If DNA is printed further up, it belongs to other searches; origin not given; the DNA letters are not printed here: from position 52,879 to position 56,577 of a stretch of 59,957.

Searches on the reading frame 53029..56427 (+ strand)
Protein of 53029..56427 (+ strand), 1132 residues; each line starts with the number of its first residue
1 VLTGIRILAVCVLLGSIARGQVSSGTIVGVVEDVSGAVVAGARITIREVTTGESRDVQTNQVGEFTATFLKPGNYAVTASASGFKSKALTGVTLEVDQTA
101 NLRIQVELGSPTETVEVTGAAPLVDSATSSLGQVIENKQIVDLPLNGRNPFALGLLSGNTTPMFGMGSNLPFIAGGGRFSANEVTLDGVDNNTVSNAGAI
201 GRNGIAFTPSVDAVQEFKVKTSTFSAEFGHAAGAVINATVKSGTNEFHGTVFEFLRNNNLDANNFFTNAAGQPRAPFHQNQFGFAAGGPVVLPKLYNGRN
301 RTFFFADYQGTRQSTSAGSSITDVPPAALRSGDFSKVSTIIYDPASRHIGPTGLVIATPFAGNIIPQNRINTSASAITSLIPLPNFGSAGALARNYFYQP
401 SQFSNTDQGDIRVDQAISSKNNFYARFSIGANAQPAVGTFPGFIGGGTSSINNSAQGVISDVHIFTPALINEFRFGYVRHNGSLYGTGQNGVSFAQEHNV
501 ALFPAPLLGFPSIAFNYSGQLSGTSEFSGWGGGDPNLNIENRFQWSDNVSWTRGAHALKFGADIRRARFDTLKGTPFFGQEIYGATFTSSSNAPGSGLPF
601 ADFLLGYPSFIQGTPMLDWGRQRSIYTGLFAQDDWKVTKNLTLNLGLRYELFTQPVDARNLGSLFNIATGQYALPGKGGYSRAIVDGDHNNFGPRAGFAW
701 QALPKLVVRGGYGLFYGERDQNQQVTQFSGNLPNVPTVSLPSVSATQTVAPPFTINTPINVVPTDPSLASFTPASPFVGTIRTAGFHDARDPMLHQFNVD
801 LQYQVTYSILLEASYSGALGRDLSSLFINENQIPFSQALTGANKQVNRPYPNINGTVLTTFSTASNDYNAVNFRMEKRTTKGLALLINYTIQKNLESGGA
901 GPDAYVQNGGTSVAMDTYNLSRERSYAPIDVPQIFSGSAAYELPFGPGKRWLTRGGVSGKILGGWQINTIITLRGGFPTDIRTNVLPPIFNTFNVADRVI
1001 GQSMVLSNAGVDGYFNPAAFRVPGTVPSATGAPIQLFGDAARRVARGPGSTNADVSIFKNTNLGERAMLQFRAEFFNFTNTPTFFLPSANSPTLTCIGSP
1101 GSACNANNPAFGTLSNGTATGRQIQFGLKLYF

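Call 16: search_protein_families(library=pfam, proteins=[window:53029-56427:+], max_evalue=0.0001)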
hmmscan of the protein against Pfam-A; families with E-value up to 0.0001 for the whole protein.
window:53029-56427:+ (1132 aa): 4 families
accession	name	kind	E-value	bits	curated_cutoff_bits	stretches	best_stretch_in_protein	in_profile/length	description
PF25183.1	OMP_b-brl_4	-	2.4e-226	754.5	30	1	240-1125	2-838/838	Outer membrane beta barrel domain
PF13620.12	CarboxypepD_reg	-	3.9e-18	66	32.3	1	26-106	1-81/82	Carboxypeptidase regulatory-like domain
PF00593.30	TonB_dep_Rec_b-barrel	-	6.9e-10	39.8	27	1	508-715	35-240/436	TonB dependent receptor-like, beta-barrel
PF13715.12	CarbopepD_reg_2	-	7.7e-05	23.1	32.2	0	29-107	3-77/88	CarboxypepD_reg-like domain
